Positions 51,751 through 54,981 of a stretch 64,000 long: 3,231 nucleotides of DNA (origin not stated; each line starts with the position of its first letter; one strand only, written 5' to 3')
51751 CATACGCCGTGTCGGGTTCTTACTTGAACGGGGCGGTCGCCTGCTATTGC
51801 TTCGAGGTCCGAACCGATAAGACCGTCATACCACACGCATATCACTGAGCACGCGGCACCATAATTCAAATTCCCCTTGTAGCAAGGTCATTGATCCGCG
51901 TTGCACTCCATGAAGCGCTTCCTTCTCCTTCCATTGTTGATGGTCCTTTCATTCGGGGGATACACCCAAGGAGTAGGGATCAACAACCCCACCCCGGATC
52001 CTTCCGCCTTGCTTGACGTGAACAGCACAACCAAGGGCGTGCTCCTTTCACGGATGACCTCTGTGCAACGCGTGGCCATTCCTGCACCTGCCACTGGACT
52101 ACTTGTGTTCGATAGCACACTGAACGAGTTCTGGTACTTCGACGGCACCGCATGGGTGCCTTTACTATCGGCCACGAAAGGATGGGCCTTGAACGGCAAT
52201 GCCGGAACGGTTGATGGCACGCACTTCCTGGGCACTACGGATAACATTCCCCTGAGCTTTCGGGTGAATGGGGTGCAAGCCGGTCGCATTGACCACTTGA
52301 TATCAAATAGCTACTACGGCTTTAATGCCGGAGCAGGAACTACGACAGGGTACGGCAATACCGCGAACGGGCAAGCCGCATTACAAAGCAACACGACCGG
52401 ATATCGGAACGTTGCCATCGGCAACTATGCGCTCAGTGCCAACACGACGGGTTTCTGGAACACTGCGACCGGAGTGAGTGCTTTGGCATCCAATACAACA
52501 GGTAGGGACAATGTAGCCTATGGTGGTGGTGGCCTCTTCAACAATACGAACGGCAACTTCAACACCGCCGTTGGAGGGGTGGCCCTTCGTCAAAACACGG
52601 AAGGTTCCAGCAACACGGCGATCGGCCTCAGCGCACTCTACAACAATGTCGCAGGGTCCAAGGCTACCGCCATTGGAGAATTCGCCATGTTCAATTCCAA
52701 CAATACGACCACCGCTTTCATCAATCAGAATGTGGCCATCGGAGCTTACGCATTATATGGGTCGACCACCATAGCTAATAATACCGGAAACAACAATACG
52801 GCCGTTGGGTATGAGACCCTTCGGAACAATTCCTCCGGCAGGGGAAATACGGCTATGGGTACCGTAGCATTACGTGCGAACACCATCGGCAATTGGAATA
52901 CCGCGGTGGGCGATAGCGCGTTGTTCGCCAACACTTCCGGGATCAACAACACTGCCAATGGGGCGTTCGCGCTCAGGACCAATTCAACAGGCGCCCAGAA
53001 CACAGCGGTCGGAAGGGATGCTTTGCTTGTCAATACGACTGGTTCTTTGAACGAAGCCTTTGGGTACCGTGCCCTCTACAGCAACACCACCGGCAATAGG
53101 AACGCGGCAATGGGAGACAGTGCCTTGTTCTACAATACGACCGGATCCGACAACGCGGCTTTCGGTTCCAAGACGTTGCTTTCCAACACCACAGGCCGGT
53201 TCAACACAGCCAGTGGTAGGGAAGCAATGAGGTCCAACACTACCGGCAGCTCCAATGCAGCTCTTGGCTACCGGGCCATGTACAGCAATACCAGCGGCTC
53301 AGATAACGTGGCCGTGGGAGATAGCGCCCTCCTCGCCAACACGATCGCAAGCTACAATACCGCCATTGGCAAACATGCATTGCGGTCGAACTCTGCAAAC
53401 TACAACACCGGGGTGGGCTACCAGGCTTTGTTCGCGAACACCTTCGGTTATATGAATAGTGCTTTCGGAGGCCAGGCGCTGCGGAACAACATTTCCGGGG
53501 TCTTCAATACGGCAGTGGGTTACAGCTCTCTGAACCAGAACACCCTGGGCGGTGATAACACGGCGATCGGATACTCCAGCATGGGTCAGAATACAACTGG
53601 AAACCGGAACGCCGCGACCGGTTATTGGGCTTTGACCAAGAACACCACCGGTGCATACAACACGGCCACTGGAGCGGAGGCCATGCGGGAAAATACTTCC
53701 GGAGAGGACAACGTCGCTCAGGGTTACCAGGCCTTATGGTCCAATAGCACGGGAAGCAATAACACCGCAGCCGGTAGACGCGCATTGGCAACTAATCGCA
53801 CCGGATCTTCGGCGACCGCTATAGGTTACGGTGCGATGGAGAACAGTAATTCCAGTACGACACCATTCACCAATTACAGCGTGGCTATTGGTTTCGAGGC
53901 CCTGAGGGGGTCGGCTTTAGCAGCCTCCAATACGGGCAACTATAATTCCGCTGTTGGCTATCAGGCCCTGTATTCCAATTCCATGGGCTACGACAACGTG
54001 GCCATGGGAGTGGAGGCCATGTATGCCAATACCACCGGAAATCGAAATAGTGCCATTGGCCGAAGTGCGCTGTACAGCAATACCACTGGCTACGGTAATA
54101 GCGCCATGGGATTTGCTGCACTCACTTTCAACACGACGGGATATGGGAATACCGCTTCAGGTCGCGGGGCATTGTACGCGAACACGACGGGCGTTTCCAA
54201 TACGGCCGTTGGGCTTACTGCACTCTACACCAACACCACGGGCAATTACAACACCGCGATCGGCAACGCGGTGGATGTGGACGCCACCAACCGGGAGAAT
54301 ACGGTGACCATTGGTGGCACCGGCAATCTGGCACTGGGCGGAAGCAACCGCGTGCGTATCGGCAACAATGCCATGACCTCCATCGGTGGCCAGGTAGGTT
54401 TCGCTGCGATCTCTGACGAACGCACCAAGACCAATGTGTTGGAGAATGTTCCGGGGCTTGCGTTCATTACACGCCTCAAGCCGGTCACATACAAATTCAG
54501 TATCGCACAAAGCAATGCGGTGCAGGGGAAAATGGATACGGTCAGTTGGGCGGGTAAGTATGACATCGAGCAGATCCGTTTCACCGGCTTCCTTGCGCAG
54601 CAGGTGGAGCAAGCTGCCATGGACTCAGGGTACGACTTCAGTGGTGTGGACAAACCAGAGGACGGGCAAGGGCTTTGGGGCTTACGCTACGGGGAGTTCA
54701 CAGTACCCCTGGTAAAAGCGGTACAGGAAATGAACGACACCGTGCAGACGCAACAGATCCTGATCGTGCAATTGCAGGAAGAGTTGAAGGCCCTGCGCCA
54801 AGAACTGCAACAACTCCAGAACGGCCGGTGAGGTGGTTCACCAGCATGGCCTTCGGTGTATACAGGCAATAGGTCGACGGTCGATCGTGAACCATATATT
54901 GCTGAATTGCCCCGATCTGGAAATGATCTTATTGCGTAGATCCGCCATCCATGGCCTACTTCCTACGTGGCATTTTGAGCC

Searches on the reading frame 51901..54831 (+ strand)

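Call 9: search_protein_families(library=pfam, proteins=[window:51901-54831:+], max_evalue=0.01)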
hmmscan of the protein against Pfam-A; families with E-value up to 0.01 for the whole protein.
window:51901-54831:+ (976 aa): 1 family
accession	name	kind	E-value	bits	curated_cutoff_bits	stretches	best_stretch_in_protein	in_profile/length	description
PF13884.11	Peptidase_S74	-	5.1e-07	30.3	22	1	838-906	1-53/58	Chaperone of endosialidase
